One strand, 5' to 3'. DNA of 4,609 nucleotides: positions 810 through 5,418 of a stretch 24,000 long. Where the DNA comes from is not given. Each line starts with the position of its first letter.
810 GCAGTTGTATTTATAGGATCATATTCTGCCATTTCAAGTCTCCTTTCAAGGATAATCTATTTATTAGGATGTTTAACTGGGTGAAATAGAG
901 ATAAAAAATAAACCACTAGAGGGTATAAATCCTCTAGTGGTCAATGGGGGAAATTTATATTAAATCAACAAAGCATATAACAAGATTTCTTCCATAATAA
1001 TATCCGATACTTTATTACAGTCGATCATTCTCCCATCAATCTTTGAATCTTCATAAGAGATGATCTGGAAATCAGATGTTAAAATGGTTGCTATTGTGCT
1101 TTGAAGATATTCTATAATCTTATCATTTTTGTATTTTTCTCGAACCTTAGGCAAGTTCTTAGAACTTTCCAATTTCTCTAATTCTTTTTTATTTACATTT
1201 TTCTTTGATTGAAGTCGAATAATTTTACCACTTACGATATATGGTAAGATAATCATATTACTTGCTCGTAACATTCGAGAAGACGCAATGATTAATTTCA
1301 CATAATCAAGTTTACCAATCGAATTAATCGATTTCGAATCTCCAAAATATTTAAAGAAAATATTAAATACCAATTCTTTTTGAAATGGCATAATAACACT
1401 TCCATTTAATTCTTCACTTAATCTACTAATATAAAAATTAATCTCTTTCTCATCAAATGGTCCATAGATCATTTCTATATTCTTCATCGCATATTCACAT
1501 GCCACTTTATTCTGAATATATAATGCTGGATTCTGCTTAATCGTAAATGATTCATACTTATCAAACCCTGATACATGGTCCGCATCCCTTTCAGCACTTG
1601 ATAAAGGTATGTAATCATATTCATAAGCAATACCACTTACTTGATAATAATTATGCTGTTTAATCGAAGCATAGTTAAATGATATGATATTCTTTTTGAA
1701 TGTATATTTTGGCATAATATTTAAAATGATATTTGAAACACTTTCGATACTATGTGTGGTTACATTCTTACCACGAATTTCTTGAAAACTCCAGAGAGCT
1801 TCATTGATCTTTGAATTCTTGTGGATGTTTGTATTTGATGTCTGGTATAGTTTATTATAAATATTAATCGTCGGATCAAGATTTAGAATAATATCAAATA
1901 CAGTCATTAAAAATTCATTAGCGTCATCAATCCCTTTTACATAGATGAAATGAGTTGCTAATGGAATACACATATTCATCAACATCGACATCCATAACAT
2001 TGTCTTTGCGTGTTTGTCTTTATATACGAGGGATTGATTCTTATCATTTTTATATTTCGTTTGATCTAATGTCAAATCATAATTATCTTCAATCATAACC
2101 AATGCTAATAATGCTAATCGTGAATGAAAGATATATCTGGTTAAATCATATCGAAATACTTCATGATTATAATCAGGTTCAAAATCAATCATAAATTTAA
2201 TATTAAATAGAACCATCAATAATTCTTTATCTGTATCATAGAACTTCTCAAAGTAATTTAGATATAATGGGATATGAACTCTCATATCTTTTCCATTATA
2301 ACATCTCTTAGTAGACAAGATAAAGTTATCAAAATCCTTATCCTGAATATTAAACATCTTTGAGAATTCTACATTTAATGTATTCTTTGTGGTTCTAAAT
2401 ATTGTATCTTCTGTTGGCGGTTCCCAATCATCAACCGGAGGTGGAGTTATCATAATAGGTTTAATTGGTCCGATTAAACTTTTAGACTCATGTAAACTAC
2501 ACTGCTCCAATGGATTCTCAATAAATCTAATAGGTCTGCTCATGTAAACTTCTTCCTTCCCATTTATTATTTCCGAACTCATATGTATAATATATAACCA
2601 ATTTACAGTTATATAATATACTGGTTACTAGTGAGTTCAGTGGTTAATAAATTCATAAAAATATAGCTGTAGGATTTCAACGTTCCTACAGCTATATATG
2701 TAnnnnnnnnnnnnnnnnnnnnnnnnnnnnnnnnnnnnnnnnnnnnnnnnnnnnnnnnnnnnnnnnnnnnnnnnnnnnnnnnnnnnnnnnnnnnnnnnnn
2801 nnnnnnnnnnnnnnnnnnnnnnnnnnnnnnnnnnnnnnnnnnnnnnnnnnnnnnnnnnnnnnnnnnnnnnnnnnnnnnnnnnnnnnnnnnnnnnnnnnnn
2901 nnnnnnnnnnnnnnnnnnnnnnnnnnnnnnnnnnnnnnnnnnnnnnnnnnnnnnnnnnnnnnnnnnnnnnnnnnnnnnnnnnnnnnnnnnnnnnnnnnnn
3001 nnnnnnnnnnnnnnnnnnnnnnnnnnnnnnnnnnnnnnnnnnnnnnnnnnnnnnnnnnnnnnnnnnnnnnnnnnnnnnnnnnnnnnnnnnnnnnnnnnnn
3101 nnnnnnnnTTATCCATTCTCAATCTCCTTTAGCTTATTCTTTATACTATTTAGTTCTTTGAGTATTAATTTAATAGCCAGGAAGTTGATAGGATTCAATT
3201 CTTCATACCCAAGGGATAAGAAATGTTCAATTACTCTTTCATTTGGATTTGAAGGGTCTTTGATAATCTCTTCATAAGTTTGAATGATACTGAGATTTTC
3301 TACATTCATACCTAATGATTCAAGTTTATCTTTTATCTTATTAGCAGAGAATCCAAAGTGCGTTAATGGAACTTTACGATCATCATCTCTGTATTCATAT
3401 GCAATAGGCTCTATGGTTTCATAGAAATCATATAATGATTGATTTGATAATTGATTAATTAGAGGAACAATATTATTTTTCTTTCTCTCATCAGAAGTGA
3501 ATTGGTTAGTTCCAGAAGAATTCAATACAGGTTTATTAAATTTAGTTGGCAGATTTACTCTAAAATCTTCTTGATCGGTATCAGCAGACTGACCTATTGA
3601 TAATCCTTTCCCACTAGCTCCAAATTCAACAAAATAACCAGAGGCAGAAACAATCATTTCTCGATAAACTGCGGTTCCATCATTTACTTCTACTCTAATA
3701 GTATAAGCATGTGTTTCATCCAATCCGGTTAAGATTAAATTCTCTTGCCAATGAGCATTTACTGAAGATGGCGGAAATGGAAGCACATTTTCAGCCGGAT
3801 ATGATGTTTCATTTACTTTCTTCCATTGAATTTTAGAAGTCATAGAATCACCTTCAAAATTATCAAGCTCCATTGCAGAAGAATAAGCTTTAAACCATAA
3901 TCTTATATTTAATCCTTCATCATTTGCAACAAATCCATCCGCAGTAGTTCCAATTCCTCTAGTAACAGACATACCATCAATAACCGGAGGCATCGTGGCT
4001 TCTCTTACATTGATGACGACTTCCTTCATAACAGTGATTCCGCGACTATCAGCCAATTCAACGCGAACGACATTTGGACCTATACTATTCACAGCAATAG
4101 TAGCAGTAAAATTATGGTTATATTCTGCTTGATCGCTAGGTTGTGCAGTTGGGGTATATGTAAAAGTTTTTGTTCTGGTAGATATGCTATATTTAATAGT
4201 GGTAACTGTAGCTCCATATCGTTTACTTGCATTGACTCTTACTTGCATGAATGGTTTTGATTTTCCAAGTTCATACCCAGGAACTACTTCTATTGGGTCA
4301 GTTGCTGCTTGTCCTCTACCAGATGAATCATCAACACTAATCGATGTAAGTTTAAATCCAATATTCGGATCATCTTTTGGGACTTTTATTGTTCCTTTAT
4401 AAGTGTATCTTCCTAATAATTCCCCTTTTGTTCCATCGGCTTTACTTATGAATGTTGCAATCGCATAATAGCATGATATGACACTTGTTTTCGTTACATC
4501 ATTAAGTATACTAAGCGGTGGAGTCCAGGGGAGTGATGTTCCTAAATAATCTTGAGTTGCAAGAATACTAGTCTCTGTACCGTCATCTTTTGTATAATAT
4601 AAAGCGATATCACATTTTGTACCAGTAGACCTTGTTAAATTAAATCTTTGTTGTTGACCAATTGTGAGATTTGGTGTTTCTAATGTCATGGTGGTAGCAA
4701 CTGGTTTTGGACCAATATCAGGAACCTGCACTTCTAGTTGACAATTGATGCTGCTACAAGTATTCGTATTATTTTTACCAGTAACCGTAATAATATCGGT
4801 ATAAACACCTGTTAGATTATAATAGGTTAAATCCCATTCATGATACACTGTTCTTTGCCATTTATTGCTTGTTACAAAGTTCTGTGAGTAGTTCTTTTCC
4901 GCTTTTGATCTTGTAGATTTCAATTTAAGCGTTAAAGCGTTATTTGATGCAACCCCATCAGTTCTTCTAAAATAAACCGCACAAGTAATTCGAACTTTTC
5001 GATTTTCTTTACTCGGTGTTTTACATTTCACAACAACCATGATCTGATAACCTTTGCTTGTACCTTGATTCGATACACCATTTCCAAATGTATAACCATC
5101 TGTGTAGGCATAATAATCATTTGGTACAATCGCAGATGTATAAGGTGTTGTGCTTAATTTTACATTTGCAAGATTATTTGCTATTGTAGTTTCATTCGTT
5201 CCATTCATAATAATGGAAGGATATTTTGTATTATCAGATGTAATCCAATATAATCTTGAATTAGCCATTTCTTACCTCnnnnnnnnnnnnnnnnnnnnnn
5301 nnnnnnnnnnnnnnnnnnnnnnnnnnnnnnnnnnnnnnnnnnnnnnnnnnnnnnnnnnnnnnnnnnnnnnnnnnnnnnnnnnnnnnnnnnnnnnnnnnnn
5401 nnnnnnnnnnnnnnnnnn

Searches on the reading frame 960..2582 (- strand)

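Call 9: search_protein_families(library=phrogs, proteins=[window:960-2582:-], max_evalue=0.001)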
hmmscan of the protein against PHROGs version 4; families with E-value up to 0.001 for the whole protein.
window:960-2582:- (540 aa): 1 family
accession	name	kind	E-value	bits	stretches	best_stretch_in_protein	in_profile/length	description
phrog_25005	-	DNA, RNA and nucleotide metabolism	4.7e-17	63.1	1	66-516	14-447/464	RNA polymerase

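Call 37: search_protein_families(library=pfam, proteins=[window:960-2582:-], max_evalue=0.01)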
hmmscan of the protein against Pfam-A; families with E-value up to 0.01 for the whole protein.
window:960-2582:- (540 aa): 0 families

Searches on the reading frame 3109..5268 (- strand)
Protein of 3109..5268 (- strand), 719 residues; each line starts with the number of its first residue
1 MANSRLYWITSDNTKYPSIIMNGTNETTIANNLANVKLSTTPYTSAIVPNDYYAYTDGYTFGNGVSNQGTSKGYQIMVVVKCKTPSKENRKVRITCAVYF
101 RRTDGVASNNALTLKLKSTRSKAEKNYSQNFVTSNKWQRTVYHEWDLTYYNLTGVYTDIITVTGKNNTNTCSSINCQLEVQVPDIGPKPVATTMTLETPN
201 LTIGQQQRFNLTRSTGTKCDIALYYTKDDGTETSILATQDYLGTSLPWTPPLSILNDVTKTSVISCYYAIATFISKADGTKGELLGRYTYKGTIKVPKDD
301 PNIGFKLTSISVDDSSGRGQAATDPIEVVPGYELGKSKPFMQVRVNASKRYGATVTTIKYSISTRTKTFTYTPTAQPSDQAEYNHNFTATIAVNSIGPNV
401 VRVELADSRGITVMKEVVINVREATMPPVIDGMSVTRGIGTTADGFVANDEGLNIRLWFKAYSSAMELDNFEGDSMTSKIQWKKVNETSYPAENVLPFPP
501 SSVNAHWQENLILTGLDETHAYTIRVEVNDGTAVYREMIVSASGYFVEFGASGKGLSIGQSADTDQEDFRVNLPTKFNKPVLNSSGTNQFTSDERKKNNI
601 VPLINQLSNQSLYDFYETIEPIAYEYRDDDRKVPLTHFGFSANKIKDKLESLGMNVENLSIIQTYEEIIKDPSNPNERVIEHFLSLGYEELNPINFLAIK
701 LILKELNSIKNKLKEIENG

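Call 9: search_protein_families(library=phrogs, proteins=[window:3109-5268:-], max_evalue=0.001)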
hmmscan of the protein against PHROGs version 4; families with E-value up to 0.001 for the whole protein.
window:3109-5268:- (719 aa): 0 families

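Call 37: search_protein_families(library=pfam, proteins=[window:3109-5268:-], max_evalue=0.01)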
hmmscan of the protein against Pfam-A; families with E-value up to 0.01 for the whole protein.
window:3109-5268:- (719 aa): 1 family
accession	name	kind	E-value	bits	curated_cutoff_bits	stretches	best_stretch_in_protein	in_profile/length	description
PF13884.11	Peptidase_S74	-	0.00085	20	22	1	592-649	1-53/58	Chaperone of endosialidase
